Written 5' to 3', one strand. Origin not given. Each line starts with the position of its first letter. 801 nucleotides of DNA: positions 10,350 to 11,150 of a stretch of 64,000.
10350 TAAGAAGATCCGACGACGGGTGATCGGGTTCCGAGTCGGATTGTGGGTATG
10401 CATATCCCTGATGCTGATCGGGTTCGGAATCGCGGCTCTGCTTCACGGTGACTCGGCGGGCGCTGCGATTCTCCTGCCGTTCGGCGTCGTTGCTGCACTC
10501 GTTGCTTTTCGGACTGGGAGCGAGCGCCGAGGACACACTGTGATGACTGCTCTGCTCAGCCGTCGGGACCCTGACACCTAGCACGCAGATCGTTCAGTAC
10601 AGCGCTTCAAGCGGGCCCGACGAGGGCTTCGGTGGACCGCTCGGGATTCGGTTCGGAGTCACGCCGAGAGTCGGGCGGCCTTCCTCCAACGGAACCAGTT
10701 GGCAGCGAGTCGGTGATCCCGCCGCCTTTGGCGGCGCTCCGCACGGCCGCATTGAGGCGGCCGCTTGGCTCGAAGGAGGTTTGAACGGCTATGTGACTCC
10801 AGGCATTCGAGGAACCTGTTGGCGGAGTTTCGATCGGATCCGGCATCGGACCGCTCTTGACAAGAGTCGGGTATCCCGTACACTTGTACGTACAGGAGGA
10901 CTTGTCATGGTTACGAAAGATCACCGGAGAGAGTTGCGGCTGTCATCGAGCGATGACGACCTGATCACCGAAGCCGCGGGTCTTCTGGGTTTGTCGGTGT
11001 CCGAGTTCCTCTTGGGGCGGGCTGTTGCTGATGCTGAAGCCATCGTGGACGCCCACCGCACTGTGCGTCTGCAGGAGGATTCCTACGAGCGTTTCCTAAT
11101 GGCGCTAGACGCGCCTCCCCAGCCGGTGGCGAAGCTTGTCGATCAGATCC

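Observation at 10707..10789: Conserved three-hairpin noncoding element with compensatory substitutions, present in four of the five modules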

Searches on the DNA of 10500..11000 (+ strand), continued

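Call 56: search_with_rna_model(model_id=R2, sources=[window, L001, L002, L003, L004, L005, L006, L009, L012, L013, L014, L015, L016, L017, L018, L019, L020, L021, L022, L023, L024, L025, L026, L027, L028, L029, L030, L031, L032, L033, L034, L035, L036, L037, L038, L039, L040, L041, L042, L043, L044, L045, L046, L047, L048, L049, L050, L051, L052, L053, L054, L055, L056, L057, L058, L059, L060, L061, L062, L063, L064, L065, L066, L067, L069, L070, L073, L084, L087, L092, L093, L108, L109, L119, L137, L139, L147], max_evalue=0.5)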
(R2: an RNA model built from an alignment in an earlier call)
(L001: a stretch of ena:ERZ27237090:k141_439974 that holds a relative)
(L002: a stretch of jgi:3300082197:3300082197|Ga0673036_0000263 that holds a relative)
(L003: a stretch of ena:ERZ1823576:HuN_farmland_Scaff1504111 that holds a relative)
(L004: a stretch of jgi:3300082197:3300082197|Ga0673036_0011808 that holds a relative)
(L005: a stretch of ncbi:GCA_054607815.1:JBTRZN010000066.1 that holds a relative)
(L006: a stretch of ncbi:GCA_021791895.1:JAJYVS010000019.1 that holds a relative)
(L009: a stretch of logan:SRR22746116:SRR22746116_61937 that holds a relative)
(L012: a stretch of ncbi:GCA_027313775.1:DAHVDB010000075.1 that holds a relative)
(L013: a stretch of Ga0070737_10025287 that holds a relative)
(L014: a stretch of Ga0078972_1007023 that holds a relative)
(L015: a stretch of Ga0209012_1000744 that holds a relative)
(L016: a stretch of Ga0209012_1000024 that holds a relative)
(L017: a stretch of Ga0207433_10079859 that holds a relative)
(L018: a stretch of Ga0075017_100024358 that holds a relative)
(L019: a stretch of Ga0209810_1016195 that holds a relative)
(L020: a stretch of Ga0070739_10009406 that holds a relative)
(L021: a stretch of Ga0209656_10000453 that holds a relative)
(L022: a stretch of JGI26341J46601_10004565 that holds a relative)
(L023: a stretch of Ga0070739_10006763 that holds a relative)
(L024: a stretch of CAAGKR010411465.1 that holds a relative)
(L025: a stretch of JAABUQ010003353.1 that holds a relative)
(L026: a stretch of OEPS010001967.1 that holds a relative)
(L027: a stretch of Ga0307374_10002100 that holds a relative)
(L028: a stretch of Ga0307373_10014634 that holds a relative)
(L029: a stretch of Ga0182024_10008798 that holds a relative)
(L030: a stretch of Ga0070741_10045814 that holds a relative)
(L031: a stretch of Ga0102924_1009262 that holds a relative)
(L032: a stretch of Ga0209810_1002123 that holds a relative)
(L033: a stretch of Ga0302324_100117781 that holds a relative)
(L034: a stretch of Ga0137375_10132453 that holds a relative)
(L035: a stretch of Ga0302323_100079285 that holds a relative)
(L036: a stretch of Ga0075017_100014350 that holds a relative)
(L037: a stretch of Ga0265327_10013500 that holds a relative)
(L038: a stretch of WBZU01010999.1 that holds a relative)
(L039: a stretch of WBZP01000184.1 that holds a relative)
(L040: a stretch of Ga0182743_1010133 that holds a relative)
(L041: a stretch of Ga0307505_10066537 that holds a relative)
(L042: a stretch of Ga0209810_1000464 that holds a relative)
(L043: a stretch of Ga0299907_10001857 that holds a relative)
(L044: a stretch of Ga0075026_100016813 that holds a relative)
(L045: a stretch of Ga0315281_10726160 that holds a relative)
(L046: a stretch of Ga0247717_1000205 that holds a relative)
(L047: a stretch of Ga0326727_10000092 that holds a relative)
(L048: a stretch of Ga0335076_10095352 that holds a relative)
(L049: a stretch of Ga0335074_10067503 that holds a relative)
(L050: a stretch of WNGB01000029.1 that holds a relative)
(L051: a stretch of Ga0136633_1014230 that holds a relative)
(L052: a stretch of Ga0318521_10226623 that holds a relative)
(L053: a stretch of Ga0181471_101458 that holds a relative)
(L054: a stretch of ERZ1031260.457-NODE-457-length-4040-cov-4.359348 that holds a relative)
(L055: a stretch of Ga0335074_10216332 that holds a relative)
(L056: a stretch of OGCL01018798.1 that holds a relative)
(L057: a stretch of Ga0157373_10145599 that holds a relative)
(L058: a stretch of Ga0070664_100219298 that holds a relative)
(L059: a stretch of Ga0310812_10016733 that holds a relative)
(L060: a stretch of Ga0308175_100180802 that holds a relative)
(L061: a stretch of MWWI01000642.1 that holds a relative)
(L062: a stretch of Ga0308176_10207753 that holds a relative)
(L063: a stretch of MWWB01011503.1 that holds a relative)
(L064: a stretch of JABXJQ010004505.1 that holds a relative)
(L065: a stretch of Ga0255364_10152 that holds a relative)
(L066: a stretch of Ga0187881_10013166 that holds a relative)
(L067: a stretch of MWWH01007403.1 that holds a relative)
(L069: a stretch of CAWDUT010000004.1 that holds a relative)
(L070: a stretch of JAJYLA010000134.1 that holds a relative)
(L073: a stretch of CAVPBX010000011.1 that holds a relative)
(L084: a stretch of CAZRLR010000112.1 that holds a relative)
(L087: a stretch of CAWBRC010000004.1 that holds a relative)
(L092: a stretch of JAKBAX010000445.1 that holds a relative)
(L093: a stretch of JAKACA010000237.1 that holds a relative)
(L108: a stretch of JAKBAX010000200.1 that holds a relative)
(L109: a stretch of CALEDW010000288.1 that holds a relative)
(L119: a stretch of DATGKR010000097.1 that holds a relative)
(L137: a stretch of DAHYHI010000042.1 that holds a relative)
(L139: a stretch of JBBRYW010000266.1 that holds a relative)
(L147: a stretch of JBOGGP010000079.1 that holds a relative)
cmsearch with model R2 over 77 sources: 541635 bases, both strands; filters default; matches with E-value up to 0.5: 50.
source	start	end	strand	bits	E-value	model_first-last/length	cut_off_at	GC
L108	5731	5820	+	102.9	1.1e-24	1-90/90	no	0.68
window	10703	10792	+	101.3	3e-24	1-90/90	no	0.68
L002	8097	8186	-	100.4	5.4e-24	1-90/90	no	0.69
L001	1776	1865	-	100.3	5.6e-24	1-90/90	no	0.64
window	13995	14083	+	98.2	2.1e-23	1-90/90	no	0.65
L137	2671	2759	-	98.2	2.1e-23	1-90/90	no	0.65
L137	812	901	-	97.6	2.9e-23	1-90/90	no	0.69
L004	2853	2941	-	97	4.4e-23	1-90/90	no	0.67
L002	6291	6379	-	94.9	1.6e-22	1-90/90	no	0.72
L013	813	901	-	94.7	1.8e-22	1-90/90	no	0.66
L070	1868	1959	-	93.2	4.4e-22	1-90/90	no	0.71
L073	3578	3666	-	92.4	7.4e-22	1-90/90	no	0.72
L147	836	924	+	92.1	9e-22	1-90/90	no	0.7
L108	3222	3312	+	92.1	9.2e-22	1-90/90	no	0.71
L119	2363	2452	-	91.7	1.2e-21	1-90/90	no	0.69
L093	846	935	-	91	1.8e-21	1-90/90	no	0.72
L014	8572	8661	-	90.7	2.1e-21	1-90/90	no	0.69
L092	2928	3018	-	90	3.3e-21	1-90/90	no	0.7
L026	3512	3602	-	89.7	3.8e-21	1-90/90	no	0.71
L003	184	272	-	85.9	4e-20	1-90/90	no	0.7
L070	6195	6283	-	85.5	5.3e-20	1-90/90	no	0.73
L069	6402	6501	+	31.8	1.3e-05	1-90/90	no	0.68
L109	6041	6123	+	27.7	0.00017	1-90/90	no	0.76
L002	8069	8176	+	23.1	0.0028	1-90/90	no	0.67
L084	1683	1759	+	22.8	0.0034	1-90/90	no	0.77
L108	3232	3324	-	22.7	0.0035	1-90/90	no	0.71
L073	3552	3656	+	19.3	0.029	1-90/90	no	0.67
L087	6738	6830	-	18.6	0.044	1-90/90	no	0.73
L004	2849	2925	+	17.7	0.077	1-90/90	no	0.69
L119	2355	2444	+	17.7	0.08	1-90/90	no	0.66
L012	11101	11189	-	17.4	0.092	1-90/90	no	0.72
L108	5742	5839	-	17.2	0.11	1-90/90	no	0.69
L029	2846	2939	-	17.1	0.11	1-90/90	no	0.74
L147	5576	5596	-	17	0.12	41-61/90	no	0.81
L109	6084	6108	-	16.5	0.17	37-61/90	no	0.84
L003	178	261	+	16.1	0.21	1-90/90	no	0.7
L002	6287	6366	+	16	0.23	1-90/90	no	0.73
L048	1262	1337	+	15.8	0.25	1-90/90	no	0.64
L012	840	914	+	15.8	0.26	1-90/90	no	0.65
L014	1284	1370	+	15.4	0.33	1-90/90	no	0.64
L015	1284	1370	+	15.4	0.33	1-90/90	no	0.64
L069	3762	3836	+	15.3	0.34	1-90/90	no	0.75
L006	14878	14943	-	15.2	0.36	1-90/90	no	0.68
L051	2142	2239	-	15.2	0.37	1-90/90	no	0.71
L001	1772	1855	+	15.1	0.38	1-90/90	no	0.65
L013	787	885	+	14.7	0.5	1-90/90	no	0.69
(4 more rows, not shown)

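Call 70: search_with_rna_model(model_id=R2, sources=[L069, L109, L084, L087], max_evalue=0.01, show_alignments=4)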
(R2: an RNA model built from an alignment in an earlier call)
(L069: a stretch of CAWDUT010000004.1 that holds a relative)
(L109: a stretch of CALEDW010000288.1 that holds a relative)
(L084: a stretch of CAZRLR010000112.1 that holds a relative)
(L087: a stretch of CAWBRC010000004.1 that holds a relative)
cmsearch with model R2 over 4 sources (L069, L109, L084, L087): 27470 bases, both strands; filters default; matches with E-value up to 0.01: 5.
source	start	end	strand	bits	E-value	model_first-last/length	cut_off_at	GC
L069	6402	6501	+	31.8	6.5e-07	1-90/90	no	0.68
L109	6041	6123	+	27.7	8.5e-06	1-90/90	no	0.76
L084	1683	1759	+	22.8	0.00017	1-90/90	no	0.77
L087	6738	6830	-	18.6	0.0022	1-90/90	no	0.73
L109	6084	6108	-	16.5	0.0085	37-61/90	no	0.84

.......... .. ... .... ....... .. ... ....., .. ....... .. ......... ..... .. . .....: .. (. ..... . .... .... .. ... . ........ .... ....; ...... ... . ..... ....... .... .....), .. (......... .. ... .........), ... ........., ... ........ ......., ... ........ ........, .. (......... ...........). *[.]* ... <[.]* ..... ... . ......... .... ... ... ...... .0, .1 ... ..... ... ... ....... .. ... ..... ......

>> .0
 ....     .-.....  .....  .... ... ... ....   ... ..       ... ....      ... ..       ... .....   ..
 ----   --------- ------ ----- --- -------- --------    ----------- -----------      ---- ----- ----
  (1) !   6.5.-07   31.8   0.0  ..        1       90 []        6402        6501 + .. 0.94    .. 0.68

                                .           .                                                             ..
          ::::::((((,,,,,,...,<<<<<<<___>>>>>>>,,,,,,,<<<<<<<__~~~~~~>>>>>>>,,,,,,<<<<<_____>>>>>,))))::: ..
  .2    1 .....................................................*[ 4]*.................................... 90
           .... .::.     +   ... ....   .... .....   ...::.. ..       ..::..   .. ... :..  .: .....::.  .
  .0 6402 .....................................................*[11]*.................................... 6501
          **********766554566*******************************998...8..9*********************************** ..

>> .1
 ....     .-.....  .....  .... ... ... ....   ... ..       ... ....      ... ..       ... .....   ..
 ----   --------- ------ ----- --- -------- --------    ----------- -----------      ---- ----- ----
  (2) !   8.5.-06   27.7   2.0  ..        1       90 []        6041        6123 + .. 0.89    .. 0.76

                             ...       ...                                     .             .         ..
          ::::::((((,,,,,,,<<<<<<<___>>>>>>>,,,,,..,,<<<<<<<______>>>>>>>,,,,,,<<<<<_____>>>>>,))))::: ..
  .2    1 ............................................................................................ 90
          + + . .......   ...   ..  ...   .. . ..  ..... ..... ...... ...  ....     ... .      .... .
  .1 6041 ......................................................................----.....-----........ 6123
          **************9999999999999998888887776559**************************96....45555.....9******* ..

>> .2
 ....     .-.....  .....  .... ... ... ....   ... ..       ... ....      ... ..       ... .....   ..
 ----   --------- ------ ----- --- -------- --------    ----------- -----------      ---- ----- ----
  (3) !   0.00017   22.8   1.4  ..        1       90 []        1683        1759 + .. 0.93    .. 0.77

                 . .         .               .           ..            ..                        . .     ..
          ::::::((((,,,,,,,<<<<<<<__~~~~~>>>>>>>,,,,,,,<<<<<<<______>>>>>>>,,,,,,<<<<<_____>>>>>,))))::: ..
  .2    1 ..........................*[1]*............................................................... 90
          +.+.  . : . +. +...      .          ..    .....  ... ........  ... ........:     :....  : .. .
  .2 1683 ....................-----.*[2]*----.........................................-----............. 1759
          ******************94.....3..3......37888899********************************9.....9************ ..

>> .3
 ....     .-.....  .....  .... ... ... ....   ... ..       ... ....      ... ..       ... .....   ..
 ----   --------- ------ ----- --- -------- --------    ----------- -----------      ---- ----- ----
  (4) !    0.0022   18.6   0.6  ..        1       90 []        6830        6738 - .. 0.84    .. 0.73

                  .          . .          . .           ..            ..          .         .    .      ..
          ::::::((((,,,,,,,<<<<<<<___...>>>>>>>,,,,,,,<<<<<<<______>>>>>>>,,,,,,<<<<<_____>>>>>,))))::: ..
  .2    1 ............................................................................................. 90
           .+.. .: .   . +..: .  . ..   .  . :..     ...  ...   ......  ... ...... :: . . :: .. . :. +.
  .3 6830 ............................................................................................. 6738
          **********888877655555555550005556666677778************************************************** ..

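Call 88: search_with_rna_model(model_id=R2, sources=[L174, L175, L176, L177, L178, L179, L180, L181, L182, L183], max_evalue=0.01, show_alignments=3)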
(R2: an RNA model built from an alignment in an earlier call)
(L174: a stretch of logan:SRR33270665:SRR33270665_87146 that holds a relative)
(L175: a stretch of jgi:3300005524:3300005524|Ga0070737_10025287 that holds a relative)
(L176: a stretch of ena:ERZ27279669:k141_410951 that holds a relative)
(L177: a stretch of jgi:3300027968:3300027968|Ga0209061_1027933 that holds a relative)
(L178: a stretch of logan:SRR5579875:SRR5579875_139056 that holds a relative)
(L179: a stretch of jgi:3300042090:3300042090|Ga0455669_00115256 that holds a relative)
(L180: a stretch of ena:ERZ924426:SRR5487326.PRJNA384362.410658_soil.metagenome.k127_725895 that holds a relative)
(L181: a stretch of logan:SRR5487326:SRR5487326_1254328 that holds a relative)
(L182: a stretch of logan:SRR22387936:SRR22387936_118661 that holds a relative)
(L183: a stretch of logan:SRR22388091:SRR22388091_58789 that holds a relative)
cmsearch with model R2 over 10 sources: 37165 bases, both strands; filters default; matches with E-value up to 0.01: 2.
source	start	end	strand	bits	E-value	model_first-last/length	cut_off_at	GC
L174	3121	3209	-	94.7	1.2e-23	1-90/90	no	0.66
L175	813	901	-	94.7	1.2e-23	1-90/90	no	0.66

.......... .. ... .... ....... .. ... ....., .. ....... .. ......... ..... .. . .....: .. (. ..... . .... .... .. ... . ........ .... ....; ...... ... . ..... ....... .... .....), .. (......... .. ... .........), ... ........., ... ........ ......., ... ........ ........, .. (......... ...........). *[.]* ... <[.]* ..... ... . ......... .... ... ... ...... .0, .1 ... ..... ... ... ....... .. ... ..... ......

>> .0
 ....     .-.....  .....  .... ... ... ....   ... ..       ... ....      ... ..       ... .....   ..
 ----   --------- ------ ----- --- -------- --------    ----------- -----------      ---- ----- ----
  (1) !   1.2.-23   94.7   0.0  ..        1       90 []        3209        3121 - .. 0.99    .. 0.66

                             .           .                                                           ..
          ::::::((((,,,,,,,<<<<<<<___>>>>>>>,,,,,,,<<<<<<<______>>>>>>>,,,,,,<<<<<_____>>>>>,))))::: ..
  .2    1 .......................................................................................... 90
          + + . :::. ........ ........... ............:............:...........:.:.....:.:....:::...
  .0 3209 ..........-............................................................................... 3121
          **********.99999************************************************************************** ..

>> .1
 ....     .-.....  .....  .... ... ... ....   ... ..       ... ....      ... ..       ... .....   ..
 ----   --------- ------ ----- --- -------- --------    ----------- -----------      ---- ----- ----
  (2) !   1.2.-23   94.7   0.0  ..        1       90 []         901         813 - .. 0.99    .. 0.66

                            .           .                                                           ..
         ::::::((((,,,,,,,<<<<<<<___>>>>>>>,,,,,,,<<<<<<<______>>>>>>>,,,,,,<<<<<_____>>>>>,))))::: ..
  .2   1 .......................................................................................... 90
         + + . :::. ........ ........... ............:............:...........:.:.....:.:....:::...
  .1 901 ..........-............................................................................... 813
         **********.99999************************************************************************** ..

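Call 90: search_with_rna_model(model_id=R2, source=L012, start=9600, end=10050, filters=off, max_evalue=10, show_alignments=3)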
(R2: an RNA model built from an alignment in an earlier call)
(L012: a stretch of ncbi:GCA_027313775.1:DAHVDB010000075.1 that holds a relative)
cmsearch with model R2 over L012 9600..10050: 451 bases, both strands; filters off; matches with E-value up to 10: 13.
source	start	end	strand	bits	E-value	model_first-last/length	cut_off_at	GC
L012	9661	9726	-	4.6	0.22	1-90/90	no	0.58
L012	9962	9994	+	3.7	0.37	1-90/90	no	0.67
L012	9815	9915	-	2.2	0.92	1-90/90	no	0.7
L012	9618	9633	+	2.1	0.98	44-59/90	no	0.69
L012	9749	9772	+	2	1.1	1-90/90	no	0.62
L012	9946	9972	-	1.7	1.3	1-90/90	no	0.78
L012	9920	9961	+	1.1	1.9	1-90/90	no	0.67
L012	10010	10028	+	1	1.9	1-90/90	no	0.74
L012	9641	9700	+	0.1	3.5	1-90/90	no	0.55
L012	9729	9786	-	0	3.6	1-90/90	no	0.6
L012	9615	9639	-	-0.6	5.4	1-90/90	no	0.68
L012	9979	10022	-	-0.8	5.9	1-90/90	no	0.66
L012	9808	9840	+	-1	6.7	1-90/90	no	0.76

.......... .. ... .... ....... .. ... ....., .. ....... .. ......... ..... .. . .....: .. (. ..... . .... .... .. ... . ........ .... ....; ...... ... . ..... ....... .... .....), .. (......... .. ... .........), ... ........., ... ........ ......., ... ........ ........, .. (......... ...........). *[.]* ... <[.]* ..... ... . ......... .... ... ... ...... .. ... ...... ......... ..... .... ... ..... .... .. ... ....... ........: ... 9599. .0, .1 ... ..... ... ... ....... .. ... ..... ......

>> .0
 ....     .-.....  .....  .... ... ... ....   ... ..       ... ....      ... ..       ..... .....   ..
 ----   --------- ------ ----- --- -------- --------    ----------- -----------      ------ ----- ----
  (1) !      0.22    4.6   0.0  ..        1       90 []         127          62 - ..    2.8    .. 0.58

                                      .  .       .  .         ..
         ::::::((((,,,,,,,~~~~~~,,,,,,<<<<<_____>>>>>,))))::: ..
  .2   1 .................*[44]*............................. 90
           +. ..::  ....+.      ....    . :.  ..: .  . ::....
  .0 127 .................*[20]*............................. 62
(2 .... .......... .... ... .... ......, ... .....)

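Call 104: search_with_rna_model(model_id=R2, source=L027, start=1700, end=2100, filters=off, max_evalue=10, show_alignments=2)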
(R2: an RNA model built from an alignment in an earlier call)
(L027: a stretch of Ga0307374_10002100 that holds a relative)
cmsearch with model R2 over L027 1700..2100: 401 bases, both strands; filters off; matches with E-value up to 10: 12.
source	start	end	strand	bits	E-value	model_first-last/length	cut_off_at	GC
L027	1887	1970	+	4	0.28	1-90/90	no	0.6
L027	1870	1970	-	2.5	0.68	1-90/90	no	0.57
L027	1759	1836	+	1.8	1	1-90/90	no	0.59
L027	1707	1736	-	1.6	1.2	1-90/90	no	0.53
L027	1772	1802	-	0.5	2.4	1-90/90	no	0.65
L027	2001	2032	-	0.3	2.6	1-90/90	no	0.69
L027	2061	2098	-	0.3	2.6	1-90/90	no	0.74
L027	2023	2045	+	0.1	2.9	1-90/90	no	0.61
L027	2069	2096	+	-0.2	3.7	1-90/90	no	0.75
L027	1987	2014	+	-0.2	3.7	1-90/90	no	0.75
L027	1811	1830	-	-0.6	4.7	1-90/90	no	0.6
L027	1851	1879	+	-1.8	9.5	1-90/90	no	0.55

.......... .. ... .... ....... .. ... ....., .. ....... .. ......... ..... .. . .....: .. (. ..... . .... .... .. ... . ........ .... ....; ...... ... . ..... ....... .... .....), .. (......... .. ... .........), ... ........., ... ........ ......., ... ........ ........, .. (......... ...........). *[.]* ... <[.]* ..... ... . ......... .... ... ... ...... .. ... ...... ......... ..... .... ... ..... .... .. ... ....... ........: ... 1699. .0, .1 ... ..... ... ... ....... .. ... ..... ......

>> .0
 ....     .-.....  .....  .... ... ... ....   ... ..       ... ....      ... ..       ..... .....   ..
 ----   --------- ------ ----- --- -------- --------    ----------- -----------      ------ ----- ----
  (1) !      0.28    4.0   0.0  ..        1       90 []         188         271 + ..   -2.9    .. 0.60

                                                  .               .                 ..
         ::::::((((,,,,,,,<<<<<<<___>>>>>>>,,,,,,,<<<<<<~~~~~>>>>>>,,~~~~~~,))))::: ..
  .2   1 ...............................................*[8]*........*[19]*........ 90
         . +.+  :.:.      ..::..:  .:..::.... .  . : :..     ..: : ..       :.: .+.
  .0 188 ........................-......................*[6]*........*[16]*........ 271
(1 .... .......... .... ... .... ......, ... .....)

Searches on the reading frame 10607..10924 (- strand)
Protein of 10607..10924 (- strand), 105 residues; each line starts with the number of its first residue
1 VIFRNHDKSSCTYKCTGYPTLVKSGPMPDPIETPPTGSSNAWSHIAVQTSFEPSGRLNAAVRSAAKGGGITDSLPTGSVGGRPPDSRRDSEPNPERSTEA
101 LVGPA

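Call 19: search_protein_families(library=pfam, proteins=[window:10607-10924:-], max_evalue=0.01)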
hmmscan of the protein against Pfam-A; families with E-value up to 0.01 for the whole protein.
window:10607-10924:- (105 aa): 0 families
